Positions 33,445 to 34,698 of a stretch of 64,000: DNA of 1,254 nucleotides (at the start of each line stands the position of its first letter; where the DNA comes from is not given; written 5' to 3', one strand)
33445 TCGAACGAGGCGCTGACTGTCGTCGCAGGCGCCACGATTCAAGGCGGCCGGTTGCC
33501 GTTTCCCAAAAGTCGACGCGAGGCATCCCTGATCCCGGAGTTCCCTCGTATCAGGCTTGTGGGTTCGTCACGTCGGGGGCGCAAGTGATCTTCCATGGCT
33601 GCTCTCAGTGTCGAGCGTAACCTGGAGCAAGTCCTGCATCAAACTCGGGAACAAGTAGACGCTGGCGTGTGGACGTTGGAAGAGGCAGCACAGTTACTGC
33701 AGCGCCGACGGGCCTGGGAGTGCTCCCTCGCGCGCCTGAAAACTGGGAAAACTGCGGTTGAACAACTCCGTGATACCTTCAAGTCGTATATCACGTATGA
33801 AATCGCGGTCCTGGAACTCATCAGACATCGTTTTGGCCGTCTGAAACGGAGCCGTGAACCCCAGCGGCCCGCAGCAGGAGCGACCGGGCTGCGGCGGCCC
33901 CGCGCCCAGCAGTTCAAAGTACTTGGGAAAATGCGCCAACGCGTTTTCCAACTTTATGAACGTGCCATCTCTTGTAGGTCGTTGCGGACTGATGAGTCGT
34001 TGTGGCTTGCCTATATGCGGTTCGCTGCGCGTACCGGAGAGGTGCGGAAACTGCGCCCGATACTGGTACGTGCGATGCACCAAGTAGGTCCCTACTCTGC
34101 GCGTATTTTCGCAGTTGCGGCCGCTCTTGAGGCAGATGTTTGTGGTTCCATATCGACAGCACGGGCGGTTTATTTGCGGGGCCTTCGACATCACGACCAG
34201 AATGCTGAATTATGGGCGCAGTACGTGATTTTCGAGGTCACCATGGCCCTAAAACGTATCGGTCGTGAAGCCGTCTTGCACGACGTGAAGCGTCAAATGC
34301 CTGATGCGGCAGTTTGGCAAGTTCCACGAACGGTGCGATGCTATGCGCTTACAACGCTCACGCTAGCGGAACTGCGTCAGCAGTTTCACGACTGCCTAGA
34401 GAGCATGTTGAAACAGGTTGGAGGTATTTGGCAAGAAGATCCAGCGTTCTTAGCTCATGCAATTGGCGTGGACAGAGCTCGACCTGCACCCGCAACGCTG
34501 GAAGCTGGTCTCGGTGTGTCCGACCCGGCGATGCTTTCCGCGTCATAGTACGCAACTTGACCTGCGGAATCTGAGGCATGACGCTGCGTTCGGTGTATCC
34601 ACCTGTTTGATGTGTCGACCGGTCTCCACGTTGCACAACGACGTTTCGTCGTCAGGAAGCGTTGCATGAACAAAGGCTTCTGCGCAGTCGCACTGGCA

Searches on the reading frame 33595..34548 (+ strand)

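Call 9: search_protein_families(library=pfam, proteins=[window:33595-34548:+], max_evalue=0.01)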
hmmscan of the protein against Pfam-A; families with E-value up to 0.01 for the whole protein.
window:33595-34548:+ (317 aa): 6 families
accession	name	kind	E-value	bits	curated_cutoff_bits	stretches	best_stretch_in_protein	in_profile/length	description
PF08640.17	U3_assoc_6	-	4.1e-10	39.9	24.7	1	10-88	1-72/85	U3 small nucleolar RNA-associated protein 6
PF05843.20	Suf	-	7.5e-06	25.2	24.7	1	22-213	297-447/532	Suppressor of forked protein (Suf)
PF23240.1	HAT_PRP39_N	-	1.8e-05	25.3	27.7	0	114-162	104-153/168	PRP39 N-terminal HAT repeat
PF23231.1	HAT_Syf1_CNRKL1_C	-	0.00017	20.9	27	1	114-217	224-329/397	Pre-mRNA-splicing factor Syf1/CRNKL1 C-terminal HAT repeat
PF13428.12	TPR_14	-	0.00022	22.1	23.5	0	182-211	13-42/44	Tetratricopeptide repeat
PF23233.1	HAT_Syf1_CNRKL1_N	-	0.00022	21.5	27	0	112-163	74-123/161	Pre-mRNA-splicing factor Syf1/CNRKL1 N-terminal HAT repeat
